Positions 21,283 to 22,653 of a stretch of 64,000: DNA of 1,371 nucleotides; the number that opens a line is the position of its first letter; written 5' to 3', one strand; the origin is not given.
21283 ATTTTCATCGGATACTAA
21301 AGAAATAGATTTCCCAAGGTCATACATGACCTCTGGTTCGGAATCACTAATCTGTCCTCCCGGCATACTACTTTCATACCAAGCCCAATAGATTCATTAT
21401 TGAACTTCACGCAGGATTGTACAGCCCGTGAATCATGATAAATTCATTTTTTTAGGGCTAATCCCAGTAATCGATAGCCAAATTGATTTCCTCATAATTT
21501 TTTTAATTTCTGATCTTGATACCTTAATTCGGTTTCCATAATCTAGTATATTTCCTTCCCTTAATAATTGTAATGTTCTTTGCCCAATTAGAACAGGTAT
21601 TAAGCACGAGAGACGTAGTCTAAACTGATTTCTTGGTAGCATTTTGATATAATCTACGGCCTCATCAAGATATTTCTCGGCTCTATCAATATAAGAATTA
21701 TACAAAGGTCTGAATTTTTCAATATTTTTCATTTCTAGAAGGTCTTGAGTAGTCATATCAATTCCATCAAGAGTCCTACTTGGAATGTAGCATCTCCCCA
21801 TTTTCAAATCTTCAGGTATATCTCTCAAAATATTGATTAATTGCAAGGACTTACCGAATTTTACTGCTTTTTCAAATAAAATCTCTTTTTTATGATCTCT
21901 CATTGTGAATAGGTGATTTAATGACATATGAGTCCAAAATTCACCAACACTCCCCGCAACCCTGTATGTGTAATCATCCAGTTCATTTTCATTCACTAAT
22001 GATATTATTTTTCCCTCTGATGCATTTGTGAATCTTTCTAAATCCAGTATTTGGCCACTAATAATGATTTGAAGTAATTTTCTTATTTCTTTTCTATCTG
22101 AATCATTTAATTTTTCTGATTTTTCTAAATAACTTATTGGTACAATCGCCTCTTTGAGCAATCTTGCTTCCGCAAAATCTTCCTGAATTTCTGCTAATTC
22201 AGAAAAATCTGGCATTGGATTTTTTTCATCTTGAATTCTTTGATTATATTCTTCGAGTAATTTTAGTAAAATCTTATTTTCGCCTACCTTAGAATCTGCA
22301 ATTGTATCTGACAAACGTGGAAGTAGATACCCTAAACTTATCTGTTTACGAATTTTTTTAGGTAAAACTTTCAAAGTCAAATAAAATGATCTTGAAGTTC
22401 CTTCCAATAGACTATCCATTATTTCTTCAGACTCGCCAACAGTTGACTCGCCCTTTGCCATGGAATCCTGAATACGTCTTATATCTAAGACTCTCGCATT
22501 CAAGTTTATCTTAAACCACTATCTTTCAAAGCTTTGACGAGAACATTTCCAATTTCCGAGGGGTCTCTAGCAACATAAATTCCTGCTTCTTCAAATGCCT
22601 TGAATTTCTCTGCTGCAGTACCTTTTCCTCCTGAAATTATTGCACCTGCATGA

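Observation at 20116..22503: Two adjacent head-to-head isoprenoid synthases of different classes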

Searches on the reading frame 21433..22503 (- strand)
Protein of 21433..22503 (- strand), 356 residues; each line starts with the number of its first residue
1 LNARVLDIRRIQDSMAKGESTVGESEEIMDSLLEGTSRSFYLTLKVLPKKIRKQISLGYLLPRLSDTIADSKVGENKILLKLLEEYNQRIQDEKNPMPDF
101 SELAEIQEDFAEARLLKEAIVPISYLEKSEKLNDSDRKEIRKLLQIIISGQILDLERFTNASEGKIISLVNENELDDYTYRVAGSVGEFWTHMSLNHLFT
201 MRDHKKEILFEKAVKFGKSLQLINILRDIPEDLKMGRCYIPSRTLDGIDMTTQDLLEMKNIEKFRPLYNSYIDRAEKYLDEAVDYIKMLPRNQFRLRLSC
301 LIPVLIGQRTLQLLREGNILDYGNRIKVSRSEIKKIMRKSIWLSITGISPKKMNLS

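Call 3: search_protein_families(library=pfam, proteins=[window:21433-22503:-], max_evalue=0.01)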
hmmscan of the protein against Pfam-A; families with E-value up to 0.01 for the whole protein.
window:21433-22503:- (356 aa): 1 family
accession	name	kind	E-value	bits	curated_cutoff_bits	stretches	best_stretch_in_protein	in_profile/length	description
PF00494.24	SQS_PSY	-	7.1e-44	150.9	26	1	35-330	3-261/263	Squalene/phytoene synthase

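Call 4: search_protein_families(library=ncbifam, proteins=[window:21433-22503:-], max_evalue=0.01)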
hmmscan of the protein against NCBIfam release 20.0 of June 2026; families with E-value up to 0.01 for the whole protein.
window:21433-22503:- (356 aa): 6 families
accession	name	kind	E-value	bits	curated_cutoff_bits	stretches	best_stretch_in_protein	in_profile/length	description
TIGR03465.1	HpnD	equivalog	4.6e-26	91.5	278.6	1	171-339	106-263/267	presqualene diphosphate synthase HpnD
NF045686.1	PhytoSynCyanob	equivalog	4.1e-22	78.7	550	1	172-293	133-259/310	15-cis-phytoene synthase CrtB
TIGR03464.1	HpnC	equivalog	1.1e-20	74.2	250.45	2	203-340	131-265/267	squalene synthase HpnC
TIGR01559.1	squal_synth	equivalog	3e-17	62.8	286.75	1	31-340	8-295/337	squalene synthase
NF045921.1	PhytnSynCrtBRhod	equivalog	1.4e-15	57.6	500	2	173-292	118-230/307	15-cis-phytoene synthase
NF042419.1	Phyto_syn_CrtB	equivalog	1.2e-14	54.6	480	1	177-290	130-235/306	15-cis-phytoene synthase CrtB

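Call 7: search_solved_structures(query=window:21433-22503:-, max_evalue=0.001, show_alignments=2)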
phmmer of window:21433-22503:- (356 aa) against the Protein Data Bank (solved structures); distinct sequences matched with E-value up to 0.001: 20.
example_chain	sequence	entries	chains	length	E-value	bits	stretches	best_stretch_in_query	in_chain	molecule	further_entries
5iys_A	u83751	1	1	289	1.1e-13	54.2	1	173-332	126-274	Phytoene synthase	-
3vjd_A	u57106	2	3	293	8.5e-10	41.5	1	171-290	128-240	Dehydrosqualene synthase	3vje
4e9u_A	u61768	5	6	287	1.1e-09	41.1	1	171-290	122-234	Dehydrosqualene synthase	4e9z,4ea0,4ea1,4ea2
4f6v_A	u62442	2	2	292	1.1e-09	41.1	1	171-290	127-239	Dehydrosqualene synthase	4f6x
2zco_A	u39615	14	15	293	1.1e-09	41.1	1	171-290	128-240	Dehydrosqualene synthase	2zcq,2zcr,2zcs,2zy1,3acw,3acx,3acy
3ae0_A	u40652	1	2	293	1.3e-09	40.9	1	172-290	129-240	Dehydrosqualene synthase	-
3wek_A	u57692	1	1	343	3.4e-09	39.5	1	32-316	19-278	Squalene synthase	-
3wej_A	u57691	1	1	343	4.2e-09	39.2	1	32-329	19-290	Squalene synthase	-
3vj8_A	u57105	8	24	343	7.3e-09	38.4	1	32-330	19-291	Squalene synthase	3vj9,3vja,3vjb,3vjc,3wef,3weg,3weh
3asx_A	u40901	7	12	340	7.5e-09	38.4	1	169-330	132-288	Squalene synthase | Squalene synthetase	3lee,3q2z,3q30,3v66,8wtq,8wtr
1ezf_A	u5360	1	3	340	7.9e-09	38.3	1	169-330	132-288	FARNESYL-DIPHOSPHATE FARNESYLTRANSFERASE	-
3adz_A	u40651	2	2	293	1.7e-08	37.3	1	172-290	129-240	Dehydrosqualene synthase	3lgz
3wc9_A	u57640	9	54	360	6.4e-08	35.3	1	32-311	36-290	Squalene synthase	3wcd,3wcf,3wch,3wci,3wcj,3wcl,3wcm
3wei_A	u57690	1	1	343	1.3e-07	34.4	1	169-316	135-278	Squalene synthase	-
8is6_A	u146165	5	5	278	3.2e-07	33.1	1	177-291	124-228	CrtM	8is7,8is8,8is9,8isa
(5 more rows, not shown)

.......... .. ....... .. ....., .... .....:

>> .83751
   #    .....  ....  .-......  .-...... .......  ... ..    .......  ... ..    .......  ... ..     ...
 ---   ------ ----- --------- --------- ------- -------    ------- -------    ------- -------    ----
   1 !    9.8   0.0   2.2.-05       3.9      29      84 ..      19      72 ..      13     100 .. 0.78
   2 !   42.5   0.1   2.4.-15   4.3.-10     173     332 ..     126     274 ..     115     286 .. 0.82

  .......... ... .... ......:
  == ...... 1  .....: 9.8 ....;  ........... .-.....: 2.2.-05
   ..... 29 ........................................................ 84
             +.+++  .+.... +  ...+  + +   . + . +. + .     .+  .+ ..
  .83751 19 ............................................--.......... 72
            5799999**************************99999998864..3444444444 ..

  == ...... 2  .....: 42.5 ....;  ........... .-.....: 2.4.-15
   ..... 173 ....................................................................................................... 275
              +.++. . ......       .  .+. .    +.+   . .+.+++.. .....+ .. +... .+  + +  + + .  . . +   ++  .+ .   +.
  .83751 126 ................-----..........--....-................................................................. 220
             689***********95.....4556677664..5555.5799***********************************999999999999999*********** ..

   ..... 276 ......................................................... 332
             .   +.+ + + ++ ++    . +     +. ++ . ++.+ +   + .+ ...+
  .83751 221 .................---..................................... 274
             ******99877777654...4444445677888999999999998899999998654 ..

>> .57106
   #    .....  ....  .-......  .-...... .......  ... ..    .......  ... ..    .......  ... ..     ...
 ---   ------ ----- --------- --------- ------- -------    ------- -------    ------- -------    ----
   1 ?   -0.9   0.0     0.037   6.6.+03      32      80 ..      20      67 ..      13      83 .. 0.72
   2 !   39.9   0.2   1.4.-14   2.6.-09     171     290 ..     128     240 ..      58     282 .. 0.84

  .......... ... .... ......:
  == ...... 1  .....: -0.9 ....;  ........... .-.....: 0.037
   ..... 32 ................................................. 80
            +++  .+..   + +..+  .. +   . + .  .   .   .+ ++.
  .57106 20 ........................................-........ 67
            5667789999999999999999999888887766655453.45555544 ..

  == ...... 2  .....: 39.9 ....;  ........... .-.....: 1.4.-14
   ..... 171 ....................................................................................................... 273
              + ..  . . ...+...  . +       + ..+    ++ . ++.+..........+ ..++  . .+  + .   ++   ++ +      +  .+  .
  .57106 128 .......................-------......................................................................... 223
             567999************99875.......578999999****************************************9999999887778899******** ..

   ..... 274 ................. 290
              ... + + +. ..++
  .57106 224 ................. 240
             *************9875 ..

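Call 15: find_homologous_proteins(query=window:21433-22503:-, max_evalue=0.00001)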
Query window:21433-22503:- (356 aa): 6535 proteins with E <= 0.00001 among 8000 candidates; the best 120 are listed.
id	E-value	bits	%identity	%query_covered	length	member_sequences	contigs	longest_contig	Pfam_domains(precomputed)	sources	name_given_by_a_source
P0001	3.2e-219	745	97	100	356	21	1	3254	PF00494.25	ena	-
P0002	1.0e-192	658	85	99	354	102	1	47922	PF00494.25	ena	-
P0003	1.0e-166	572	78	96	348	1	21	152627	PF00494.25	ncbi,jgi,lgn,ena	-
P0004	5.4e-166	570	78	96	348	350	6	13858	PF00494.25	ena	-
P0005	8.8e-165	566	76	95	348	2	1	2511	PF00494.25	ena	-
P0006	2.3e-163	561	76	95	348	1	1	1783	PF00494.25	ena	-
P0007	9.6e-163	559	76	96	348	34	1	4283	PF00494.25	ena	-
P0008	3.5e-158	544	74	95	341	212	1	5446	PF00494.25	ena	-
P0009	1.0e-156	539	74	96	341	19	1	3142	PF00494.25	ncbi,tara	tara:strand:- start:27 stop:1052 length:1026 start_codon:yes stop_codon:yes gene_type:complete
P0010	1.2e-156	539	73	95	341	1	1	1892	PF00494.25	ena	-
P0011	1.9e-151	522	71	96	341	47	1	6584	PF00494.25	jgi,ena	-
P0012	4.7e-147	507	71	96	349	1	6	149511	PF00494.25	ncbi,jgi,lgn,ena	-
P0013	8.5e-144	497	67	95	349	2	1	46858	PF00494.25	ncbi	-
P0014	2.8e-143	495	68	95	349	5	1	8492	PF00494.25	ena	-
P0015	1.5e-142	493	67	97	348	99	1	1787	PF00494.25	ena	-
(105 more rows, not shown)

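Call 46: search_dna_similar(query=window:21433-22503:-, collection=plasmids, mode=protein, max_rows=30, rows=best, max_evalue=0.001)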
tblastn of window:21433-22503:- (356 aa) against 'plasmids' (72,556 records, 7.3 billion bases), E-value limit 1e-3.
Records with a match: 197; places in all: 198; records where one place covers at least 80% of the query: 30.
Best place of each record, by identity: <60% 197.
By first word of the organism name: Pantoea 95; Thermus 33; Burkholderia 9; Caballeronia 9; Staphylococcus 9; Sinorhizobium 7; Azospirillum 6; Cupriavidus 5; Candidatus 4; Enterococcus 2; and 16 more.
By predicted mobility (MOB-suite, as given by PLSDB): non-mobilizable 174; mobilizable 14; conjugative 9.
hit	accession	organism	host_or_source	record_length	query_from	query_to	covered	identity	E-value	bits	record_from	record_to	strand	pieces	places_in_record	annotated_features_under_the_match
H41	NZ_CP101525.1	Burkholderia arboris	mixed culture,soil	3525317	10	343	94%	36.4%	1e-55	202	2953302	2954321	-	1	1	none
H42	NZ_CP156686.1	Burkholderia stagnalis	Bacterial cells,soils collected in ...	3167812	20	347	92%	36.4%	6e-53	195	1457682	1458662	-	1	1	none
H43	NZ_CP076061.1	Cupriavidus sp. EM10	Pure-cultured cell,sewage water sludge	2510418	28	340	88%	38.2%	3e-60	216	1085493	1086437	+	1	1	none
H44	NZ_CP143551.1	Burkholderia multivorans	Homo sapiens,bronchoalveolar lavage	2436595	20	341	90%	36.5%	1e-52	194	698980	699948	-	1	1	none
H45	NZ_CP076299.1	Burkholderia pseudomallei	Homo sapiens,blood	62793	28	346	90%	36.8%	2e-59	213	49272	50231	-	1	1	phytoene/squalene synthase family protein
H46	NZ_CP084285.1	Caballeronia zhejiangensis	Anasa tristis,Cell culture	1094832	28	346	90%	36.5%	4e-54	198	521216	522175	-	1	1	none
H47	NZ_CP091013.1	Burkholderia cenocepacia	-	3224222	20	343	91%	35.7%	2e-52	194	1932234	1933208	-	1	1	none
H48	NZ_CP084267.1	Caballeronia sp. Lep1P3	Leptoglossus zonatus,Cell culture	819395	28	343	89%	36.1%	3e-55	201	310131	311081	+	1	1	phytoene/squalene synthase family protein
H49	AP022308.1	Burkholderia sp. SFA1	-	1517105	28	341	88%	36.1%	4e-54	198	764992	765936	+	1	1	farnesyl-diphosphate farnesyltransferase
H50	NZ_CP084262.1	Caballeronia sp. SL2Y3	Jalysus wickhami,Cell culture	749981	28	343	89%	35.8%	9e-53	194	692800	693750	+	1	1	phytoene/squalene synthase family protein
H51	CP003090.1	Burkholderia sp. YI23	-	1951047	28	341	88%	36.0%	2e-54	199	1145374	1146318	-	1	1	farnesyl-diphosphate farnesyltransferase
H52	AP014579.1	Burkholderia sp. RPE67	Riptortus pedestris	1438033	28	341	88%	36.0%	6e-54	197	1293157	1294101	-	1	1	farnesyl-diphosphate farnesyltransferase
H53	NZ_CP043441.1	Cupriavidus campinensis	cell culture,soil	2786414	28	341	88%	36.0%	4e-53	195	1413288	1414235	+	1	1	none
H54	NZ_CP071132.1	Caballeronia sp. M1242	Homo sapiens,ETA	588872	28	343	89%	35.5%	2e-52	194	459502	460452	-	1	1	phytoene/squalene synthase family protein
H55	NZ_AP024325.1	Caballeronia sp. NK8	-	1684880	28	341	88%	35.5%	6e-49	183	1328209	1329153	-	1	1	none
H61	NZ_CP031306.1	Natronorubrum bangense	Cell culture,The Bange salt-alkaline ...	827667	21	338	89%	26.6%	2e-19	97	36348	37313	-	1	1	phytoene/squalene synthase family protein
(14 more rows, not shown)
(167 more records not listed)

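Call 48: get_annotated_region(hit=H49, flank=6000)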
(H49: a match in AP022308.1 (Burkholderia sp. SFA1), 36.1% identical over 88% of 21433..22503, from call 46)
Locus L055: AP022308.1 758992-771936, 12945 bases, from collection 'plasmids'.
description: Burkholderia sp. SFA1 plasmid BSFA1_p1 DNA, complete genome
organism: Burkholderia sp. SFA1 (NCBI taxid 341178)
taxonomy: Bacteria; Pseudomonadota; Betaproteobacteria; Burkholderiales; Burkholderiaceae; Burkholderia; Burkholderia sp. SFA1
host: -; source: -; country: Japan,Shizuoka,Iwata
typing (MOB-suite, as given by PLSDB): non-mobilizable
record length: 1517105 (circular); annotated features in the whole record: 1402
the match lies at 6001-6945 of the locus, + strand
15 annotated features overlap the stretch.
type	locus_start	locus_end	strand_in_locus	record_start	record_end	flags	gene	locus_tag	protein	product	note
CDS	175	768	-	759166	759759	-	-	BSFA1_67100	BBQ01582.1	phosphoglycerate mutase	-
CDS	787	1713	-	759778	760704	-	-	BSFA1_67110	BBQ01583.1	NADH pyrophosphatase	-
CDS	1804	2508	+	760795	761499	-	-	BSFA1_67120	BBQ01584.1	hypothetical protein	-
CDS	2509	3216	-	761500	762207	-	-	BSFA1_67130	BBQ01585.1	methyltransferase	-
CDS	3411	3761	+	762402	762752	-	-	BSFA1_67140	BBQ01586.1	hypothetical protein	-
CDS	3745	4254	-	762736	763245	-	-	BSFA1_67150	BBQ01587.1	hypothetical protein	-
CDS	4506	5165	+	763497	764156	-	-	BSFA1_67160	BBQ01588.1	glutathione S-transferase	-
CDS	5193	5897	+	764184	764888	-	-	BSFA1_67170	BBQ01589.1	hypothetical protein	-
CDS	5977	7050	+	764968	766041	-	-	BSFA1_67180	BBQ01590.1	farnesyl-diphosphate farnesyltransferase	-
CDS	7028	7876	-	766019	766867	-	dgdR_3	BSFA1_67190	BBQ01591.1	LysR family transcriptional regulator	-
CDS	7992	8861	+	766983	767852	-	-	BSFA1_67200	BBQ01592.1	alpha/beta hydrolase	-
CDS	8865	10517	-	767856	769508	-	-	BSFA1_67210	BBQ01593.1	peptidase S13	-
CDS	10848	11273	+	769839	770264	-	-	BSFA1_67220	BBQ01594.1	hypothetical protein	-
CDS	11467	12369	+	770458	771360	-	-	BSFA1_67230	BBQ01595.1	class I fructose-bisphosphate aldolase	-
CDS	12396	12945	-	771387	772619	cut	-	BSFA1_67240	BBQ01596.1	dehydrogenase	-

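Call 49: get_annotated_region(hit=H48, flank=6000)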
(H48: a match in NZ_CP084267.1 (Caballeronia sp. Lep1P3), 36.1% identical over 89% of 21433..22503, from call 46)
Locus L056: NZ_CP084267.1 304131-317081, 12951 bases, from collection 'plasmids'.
description: Caballeronia sp. Lep1P3 plasmid p1, complete sequence
organism: Caballeronia sp. Lep1P3 (NCBI taxid 2878150)
taxonomy: Bacteria; Pseudomonadota; Betaproteobacteria; Burkholderiales; Burkholderiaceae; Caballeronia; Caballeronia sp. Lep1P3
host: -; source: Leptoglossus zonatus,Cell culture; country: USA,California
typing (MOB-suite, as given by PLSDB): mobilizable; relaxase MOBP
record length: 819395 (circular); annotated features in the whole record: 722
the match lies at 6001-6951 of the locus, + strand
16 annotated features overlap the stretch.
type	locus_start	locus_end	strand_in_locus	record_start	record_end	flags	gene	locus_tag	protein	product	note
CDS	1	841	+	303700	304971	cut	-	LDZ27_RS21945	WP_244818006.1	MFS transporter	GO:0055085 - transmembrane transport [Evidence IEA]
CDS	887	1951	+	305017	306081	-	-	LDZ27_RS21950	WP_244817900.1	LacI family DNA-binding transcriptional regulator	GO:0006351 - DNA-templated transcription [Evidence IEA]; GO:0045892 - negative regulation of DNA-templated ...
CDS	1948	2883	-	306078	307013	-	nudC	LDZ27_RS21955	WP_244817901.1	NAD(+) diphosphatase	-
CDS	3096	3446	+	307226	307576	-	-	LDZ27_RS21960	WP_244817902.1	hypothetical protein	-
CDS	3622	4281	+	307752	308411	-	-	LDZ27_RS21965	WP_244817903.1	glutathione S-transferase family protein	GO:0006749 - glutathione metabolic process [Evidence IEA]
CDS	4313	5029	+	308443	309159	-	-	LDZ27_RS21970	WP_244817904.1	DUF899 family protein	-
CDS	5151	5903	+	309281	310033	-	-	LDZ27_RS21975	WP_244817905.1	septal ring lytic transglycosylase RlpA family protein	-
CDS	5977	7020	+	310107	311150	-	-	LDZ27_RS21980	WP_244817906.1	phytoene/squalene synthase family protein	GO:0008299 - isoprenoid biosynthetic process [Evidence IEA]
CDS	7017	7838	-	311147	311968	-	-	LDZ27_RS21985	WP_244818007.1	LysR substrate-binding domain-containing protein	-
CDS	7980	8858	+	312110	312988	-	-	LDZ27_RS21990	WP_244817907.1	alpha/beta hydrolase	-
CDS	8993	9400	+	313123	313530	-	-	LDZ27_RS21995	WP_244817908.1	hypothetical protein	-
CDS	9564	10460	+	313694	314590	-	-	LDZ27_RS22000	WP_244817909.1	fructose bisphosphate aldolase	GO:0006096 - glycolytic process [Evidence IEA]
CDS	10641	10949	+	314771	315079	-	-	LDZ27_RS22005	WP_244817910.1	DUF4148 domain-containing protein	-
CDS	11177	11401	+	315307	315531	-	-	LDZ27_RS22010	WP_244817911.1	hypothetical protein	-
CDS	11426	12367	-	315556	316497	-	-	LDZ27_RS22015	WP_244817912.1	LysR family transcriptional regulator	-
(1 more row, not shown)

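Call 50: search_protein_representatives(protein=window:21433-22503:-)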
Query: 356 residues. Proteins with E-value up to 0.001 (for the whole library): 4399; up to 1e-10: 1687; up to 1e-30: 466. The best 150 are listed.
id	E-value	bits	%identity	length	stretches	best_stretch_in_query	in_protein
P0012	1.5e-147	507.4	72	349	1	23-353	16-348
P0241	1.3e-96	340.0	52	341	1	29-354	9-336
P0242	2.1e-75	270.3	53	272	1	28-288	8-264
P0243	9.0e-75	268.2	45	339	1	26-337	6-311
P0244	2.8e-73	263.3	45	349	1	25-341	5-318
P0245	7.3e-71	255.4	45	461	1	28-344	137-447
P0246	6.2e-70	252.3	60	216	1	153-342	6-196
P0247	6.7e-69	248.9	42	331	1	25-342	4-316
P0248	3.7e-68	246.5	43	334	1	26-341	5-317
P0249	5.6e-68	245.9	42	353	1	27-341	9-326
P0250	2.4e-66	240.6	42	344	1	18-347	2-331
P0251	3.8e-65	236.6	42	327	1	30-344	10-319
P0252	4.9e-65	236.3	42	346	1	28-343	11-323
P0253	3.3e-64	233.5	42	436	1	22-341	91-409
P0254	4.2e-64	233.2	41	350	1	28-338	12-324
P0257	1.9e-60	221.2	38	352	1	25-341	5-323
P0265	1.9e-57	211.3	39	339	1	30-339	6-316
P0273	1.8e-55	204.8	37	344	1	24-341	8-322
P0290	1.1e-51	192.3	36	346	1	23-341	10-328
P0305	2.7e-49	184.5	35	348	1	25-343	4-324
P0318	3.3e-48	180.9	33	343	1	27-342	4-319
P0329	9.1e-48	179.5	34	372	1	22-340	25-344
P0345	2.4e-46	174.8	34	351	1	23-343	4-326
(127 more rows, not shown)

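Call 51: list_cluster_members(proteins=[P0247, P0249, P0257, P0265, P0273, P0290, P0305, P0318, P0329, P0345])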
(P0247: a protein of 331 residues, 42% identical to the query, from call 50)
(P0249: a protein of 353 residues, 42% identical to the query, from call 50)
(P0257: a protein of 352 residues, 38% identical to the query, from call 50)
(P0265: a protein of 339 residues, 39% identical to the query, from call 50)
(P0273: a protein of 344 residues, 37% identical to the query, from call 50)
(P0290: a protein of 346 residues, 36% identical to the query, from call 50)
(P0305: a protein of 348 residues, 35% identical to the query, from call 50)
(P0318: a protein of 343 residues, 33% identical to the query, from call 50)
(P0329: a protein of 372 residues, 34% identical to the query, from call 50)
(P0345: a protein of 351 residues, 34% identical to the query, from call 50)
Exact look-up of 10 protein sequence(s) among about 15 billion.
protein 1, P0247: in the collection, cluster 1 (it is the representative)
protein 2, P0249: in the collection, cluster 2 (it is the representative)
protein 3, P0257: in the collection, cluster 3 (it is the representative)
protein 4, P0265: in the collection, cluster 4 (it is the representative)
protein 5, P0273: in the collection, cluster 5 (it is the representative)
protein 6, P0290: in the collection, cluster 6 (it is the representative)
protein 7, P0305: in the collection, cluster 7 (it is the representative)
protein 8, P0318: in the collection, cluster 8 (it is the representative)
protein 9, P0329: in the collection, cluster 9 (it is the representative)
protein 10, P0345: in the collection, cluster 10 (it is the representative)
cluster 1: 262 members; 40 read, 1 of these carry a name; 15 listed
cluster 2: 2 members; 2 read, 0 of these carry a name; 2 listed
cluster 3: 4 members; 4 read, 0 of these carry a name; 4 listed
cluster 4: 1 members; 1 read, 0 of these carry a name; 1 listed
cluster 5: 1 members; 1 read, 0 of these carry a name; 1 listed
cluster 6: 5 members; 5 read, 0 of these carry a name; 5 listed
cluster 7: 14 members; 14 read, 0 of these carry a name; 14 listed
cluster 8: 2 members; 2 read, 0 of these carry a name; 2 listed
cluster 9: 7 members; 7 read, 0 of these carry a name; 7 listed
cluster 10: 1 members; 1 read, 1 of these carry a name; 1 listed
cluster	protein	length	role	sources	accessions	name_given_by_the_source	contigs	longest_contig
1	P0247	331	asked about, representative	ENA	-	-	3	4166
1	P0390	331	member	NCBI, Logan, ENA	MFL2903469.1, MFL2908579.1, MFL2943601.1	MAG: phytoene/squalene synthase family protein [Limisphaerales bacterium]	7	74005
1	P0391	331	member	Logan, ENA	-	-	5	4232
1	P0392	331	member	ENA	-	-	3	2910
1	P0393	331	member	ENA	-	-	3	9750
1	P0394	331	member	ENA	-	-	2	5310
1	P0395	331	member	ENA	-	-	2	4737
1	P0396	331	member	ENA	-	-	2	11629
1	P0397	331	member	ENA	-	-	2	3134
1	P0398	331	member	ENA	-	-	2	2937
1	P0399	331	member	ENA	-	-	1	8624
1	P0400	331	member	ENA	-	-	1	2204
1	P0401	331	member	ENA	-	-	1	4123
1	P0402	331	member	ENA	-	-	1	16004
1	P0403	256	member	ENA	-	-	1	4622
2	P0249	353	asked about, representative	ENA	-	-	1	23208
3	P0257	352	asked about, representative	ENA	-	-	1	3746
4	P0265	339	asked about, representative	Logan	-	-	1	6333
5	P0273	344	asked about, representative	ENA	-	-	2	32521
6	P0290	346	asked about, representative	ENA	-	-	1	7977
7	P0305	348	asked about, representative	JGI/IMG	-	-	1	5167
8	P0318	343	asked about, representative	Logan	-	-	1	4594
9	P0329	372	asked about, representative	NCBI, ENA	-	-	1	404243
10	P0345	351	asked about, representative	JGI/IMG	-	farnesyl-diphosphate farnesyltransferase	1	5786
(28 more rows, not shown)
